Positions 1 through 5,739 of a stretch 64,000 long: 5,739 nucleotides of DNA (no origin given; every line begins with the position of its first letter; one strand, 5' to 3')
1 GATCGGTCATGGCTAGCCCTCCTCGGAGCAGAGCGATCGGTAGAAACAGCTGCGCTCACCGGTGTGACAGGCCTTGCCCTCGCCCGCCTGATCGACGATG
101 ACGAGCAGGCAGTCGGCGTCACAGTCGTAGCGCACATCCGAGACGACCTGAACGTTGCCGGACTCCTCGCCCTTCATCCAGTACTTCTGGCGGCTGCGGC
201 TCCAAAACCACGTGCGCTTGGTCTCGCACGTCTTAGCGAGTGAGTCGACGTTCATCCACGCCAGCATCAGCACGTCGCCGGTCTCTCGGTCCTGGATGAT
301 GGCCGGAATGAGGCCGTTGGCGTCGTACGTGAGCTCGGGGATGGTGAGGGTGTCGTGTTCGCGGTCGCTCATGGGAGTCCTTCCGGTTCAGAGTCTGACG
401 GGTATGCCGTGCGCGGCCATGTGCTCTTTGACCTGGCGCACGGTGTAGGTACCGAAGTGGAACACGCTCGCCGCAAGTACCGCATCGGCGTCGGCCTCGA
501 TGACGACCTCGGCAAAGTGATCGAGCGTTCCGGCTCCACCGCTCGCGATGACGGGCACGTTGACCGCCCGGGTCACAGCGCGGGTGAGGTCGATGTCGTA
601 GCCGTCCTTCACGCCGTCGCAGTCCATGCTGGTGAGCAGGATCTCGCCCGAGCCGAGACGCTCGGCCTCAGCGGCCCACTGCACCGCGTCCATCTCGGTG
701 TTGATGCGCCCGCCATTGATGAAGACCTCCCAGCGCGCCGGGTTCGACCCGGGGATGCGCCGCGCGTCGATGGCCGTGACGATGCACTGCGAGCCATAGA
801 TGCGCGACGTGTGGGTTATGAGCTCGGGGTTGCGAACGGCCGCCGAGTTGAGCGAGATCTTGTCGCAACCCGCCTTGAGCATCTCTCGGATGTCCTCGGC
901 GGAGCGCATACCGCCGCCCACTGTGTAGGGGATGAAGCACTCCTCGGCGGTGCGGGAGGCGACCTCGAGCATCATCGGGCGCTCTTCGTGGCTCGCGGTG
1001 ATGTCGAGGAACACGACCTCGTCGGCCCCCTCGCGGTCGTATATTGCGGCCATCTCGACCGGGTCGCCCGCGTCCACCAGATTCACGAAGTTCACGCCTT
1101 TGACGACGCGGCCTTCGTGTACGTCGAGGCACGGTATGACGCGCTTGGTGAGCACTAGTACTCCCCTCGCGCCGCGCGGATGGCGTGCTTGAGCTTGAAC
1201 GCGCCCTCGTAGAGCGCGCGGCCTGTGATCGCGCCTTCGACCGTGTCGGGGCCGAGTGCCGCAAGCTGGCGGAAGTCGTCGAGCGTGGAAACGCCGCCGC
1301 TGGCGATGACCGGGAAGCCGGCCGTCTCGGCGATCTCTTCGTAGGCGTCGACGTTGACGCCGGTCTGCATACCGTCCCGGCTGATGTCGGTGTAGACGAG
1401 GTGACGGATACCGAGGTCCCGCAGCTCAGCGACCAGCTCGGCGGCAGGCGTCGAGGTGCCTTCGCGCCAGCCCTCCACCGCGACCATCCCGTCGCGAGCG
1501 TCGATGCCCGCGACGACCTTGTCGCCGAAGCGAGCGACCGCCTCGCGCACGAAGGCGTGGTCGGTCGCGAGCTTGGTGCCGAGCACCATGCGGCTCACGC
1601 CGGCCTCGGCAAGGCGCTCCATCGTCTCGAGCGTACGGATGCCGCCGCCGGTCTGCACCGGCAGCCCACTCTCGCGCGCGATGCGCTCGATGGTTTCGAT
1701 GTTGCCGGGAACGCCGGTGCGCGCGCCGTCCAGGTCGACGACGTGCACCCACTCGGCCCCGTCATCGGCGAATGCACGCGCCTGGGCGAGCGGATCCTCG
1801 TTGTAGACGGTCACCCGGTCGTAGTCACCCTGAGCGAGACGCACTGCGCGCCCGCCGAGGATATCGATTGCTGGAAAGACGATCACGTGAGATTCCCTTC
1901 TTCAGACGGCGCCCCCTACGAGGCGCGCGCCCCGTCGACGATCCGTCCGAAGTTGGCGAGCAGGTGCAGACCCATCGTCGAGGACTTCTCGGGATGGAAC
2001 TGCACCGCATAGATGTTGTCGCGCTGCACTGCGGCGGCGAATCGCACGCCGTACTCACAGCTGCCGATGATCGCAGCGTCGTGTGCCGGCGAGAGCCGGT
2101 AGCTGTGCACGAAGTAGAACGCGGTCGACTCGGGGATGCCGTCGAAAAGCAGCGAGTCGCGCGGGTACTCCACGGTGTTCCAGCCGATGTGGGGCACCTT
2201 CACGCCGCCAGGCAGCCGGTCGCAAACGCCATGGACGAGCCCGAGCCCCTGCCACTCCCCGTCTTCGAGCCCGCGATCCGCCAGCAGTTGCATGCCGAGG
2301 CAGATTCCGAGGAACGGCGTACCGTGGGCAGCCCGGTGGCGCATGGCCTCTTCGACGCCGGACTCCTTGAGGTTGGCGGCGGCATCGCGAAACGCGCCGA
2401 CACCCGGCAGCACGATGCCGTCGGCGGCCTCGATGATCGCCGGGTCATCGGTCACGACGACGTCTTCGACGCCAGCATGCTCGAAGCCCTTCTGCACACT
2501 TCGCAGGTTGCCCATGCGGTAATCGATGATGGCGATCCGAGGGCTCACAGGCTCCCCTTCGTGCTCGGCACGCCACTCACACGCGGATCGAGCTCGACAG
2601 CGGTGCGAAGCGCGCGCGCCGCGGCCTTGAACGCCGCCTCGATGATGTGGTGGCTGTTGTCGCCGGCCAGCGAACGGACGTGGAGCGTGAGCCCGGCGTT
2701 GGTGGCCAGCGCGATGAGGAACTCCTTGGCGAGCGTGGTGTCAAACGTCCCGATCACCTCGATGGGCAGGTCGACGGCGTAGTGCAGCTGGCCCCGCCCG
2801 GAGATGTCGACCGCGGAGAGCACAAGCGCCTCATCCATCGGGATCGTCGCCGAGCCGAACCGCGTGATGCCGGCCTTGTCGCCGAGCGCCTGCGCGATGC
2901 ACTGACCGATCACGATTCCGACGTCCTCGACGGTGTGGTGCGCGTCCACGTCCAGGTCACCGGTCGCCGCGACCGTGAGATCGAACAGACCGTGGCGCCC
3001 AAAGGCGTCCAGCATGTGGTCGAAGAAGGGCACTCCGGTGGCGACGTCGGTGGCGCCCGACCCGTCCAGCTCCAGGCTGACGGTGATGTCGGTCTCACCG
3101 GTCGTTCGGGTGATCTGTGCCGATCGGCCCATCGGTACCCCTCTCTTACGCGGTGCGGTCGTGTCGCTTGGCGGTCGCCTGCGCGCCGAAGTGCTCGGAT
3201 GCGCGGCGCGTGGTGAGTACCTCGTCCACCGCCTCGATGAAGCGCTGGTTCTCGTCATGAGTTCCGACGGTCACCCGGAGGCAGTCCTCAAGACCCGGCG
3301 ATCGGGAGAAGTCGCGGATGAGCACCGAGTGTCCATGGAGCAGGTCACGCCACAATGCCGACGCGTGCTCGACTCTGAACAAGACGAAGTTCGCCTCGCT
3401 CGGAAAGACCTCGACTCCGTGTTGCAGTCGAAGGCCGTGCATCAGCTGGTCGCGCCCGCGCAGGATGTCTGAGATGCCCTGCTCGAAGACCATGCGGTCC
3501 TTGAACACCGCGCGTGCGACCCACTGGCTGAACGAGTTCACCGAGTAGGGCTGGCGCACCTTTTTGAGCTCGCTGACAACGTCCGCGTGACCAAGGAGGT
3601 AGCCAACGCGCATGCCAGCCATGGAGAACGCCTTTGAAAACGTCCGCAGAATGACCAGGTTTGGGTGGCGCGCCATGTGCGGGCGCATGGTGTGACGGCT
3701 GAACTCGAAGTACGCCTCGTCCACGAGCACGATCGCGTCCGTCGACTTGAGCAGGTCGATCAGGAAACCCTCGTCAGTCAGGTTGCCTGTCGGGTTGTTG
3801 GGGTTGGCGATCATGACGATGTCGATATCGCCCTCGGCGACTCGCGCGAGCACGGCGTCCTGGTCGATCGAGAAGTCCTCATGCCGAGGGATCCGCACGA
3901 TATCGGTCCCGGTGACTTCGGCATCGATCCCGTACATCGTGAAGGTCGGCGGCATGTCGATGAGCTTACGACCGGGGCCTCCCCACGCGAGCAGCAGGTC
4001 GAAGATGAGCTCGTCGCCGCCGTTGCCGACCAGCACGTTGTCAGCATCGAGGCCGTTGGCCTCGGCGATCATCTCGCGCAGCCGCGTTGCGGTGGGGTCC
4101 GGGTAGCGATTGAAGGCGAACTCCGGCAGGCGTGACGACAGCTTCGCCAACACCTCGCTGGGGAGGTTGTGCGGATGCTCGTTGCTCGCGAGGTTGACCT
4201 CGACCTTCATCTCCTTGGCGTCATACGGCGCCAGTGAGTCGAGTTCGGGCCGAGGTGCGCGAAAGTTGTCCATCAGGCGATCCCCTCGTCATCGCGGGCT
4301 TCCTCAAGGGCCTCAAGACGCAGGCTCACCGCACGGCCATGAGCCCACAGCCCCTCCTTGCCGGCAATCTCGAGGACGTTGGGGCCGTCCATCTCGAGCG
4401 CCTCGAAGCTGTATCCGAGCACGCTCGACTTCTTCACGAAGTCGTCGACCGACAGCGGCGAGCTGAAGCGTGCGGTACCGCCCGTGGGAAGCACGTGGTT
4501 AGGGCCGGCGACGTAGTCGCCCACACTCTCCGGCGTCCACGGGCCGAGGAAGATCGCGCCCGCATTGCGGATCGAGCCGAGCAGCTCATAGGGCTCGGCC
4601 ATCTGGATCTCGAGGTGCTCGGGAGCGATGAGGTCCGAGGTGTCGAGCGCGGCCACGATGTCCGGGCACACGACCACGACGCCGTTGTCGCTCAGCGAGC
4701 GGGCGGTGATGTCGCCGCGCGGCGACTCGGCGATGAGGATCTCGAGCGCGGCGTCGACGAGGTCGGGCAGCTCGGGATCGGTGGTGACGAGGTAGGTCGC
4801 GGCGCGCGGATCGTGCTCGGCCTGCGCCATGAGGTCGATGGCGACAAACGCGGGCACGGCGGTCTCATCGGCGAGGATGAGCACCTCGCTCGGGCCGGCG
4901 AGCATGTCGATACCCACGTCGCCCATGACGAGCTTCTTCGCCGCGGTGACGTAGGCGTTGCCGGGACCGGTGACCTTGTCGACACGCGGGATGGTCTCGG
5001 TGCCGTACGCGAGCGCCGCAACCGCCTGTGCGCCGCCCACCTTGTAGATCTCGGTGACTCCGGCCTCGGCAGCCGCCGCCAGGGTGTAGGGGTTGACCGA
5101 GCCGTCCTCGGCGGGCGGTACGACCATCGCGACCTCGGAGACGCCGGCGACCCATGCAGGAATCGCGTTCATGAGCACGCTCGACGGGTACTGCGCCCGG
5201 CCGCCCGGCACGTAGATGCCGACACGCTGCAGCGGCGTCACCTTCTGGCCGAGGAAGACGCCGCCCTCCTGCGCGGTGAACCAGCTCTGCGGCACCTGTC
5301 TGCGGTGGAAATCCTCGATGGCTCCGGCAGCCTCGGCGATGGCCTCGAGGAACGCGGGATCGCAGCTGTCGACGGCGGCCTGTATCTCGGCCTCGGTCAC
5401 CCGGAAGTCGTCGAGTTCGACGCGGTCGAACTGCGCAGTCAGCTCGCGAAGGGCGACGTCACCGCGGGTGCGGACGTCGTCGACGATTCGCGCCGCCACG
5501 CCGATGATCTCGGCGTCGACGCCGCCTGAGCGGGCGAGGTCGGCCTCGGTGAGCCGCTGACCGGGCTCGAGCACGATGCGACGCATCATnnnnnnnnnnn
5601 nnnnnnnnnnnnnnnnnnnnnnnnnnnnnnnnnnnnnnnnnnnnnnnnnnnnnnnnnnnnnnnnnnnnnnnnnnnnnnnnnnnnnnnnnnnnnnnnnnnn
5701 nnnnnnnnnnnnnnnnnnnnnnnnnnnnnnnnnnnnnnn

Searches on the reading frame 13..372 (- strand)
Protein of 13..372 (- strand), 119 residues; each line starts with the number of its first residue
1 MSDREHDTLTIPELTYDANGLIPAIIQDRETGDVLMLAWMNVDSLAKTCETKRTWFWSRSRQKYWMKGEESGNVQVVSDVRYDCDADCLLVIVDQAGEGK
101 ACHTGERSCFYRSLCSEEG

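Call 7: search_protein_families(library=pfam, proteins=[window:13-372:-])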
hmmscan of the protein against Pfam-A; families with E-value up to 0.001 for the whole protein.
window:13-372:- (119 aa): 1 family
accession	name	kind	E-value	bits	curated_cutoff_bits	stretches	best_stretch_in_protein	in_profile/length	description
PF01502.23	PRA-CH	-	1.8e-33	114.7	27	1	36-111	1-74/74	Phosphoribosyl-AMP cyclohydrolase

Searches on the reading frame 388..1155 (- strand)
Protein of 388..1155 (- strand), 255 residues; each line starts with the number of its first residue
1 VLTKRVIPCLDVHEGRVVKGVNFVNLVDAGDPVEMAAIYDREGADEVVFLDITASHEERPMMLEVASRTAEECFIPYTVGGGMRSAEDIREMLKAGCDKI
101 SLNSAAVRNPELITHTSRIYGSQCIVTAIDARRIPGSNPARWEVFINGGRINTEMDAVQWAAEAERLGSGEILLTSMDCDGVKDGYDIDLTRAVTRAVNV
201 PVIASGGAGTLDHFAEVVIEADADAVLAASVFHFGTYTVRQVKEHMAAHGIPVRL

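Call 7: search_protein_families(library=pfam, proteins=[window:388-1155:-])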
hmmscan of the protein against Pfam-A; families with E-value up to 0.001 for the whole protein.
window:388-1155:- (255 aa): 3 families
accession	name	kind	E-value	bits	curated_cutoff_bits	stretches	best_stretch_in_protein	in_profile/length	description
PF00977.27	His_biosynth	-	4.4e-83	278.6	23.6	1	5-237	1-227/228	Histidine biosynthesis protein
PF02581.23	TMP-TENI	-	5.1e-06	26.4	27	0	36-105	108-179/180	Thiamine monophosphate synthase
PF05690.20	ThiG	-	0.00056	19.8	23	0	70-109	171-210/247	Thiazole biosynthesis protein ThiG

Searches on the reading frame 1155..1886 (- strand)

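Call 7: search_protein_families(library=pfam, proteins=[window:1155-1886:-])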
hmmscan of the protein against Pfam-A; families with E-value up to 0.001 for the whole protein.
window:1155-1886:- (243 aa): 2 families
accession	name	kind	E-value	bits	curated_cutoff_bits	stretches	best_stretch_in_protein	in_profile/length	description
PF00977.27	His_biosynth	-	1.7e-76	257.1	23.6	1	3-230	2-227/228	Histidine biosynthesis protein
PF02581.23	TMP-TENI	-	9e-05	22.4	27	0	60-102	135-176/180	Thiamine monophosphate synthase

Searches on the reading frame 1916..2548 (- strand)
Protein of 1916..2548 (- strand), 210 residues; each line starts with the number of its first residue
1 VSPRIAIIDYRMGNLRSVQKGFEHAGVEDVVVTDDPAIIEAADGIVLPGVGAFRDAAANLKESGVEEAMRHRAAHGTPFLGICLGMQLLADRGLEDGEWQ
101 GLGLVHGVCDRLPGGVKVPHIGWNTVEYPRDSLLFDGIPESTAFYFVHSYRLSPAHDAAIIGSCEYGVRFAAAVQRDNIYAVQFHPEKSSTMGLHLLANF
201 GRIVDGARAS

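Call 7: search_protein_families(library=pfam, proteins=[window:1916-2548:-])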
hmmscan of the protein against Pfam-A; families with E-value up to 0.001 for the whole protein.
window:1916-2548:- (210 aa): 4 families
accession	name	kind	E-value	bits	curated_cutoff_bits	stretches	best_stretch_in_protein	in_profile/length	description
PF00117.34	GATase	-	2.1e-22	80.1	22.8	1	7-200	2-186/190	Glutamine amidotransferase class-I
PF07685.20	GATase_3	-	5.9e-09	36.3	27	1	31-105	29-111/196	CobB/CobQ-like glutamine amidotransferase domain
PF07722.19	Peptidase_C26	-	0.00023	21.4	20.5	1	69-187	98-219/219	Peptidase C26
PF01174.25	SNO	-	0.00036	20.9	27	0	13-189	6-172/188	SNO glutamine amidotransferase family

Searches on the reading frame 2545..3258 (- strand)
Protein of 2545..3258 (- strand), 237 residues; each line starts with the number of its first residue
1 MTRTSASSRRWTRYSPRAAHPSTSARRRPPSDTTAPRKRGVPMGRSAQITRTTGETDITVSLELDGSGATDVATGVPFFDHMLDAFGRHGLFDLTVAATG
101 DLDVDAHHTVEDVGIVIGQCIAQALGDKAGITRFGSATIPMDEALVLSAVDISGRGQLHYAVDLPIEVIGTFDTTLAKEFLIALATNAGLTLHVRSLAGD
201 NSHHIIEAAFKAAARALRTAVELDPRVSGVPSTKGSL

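Call 7: search_protein_families(library=pfam, proteins=[window:2545-3258:-])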
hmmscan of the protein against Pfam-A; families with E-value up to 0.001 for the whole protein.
window:2545-3258:- (237 aa): 1 family
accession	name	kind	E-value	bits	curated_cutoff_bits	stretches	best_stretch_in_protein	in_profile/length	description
PF00475.24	IGPD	-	4.6e-63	212.1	27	1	74-217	1-144/144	Imidazoleglycerol-phosphate dehydratase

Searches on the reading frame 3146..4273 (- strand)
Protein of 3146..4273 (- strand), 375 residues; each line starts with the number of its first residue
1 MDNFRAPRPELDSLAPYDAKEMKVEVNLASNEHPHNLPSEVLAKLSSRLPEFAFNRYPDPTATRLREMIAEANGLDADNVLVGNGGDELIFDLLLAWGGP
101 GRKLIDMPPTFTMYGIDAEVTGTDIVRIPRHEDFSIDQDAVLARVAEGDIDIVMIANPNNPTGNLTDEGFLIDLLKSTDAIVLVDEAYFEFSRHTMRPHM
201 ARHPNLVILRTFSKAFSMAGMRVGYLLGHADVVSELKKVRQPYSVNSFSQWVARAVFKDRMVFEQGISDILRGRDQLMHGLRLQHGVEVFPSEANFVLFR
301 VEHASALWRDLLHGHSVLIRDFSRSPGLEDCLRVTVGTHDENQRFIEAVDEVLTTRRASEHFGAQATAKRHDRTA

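Call 7: search_protein_families(library=pfam, proteins=[window:3146-4273:-])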
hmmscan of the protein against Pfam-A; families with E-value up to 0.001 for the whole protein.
window:3146-4273:- (375 aa): 2 families
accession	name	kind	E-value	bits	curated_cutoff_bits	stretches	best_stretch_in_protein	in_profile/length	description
PF00155.27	Aminotran_1_2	-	7.1e-58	197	19.7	1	26-349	4-361/361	Aminotransferase class I and II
PF04864.19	Alliinase_C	-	0.00036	20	22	1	151-228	139-208/363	Allinase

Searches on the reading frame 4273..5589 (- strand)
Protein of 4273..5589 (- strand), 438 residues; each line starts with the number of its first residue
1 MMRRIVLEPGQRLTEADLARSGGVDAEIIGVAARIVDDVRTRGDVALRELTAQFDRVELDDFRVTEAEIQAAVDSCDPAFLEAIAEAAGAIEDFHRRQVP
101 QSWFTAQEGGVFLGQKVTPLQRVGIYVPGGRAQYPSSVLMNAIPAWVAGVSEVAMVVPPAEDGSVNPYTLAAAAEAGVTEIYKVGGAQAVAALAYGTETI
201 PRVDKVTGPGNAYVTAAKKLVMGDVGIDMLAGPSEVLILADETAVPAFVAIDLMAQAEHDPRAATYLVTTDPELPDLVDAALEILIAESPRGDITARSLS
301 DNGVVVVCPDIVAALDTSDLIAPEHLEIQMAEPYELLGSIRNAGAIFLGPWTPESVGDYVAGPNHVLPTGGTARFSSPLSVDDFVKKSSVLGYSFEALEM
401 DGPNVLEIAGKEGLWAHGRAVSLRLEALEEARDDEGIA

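Call 7: search_protein_families(library=pfam, proteins=[window:4273-5589:-])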
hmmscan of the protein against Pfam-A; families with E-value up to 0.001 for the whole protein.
window:4273-5589:- (438 aa): 1 family
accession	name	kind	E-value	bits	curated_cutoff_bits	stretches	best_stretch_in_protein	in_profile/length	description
PF00815.25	Histidinol_dh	-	7e-167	556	27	1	25-425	8-411/411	Histidinol dehydrogenase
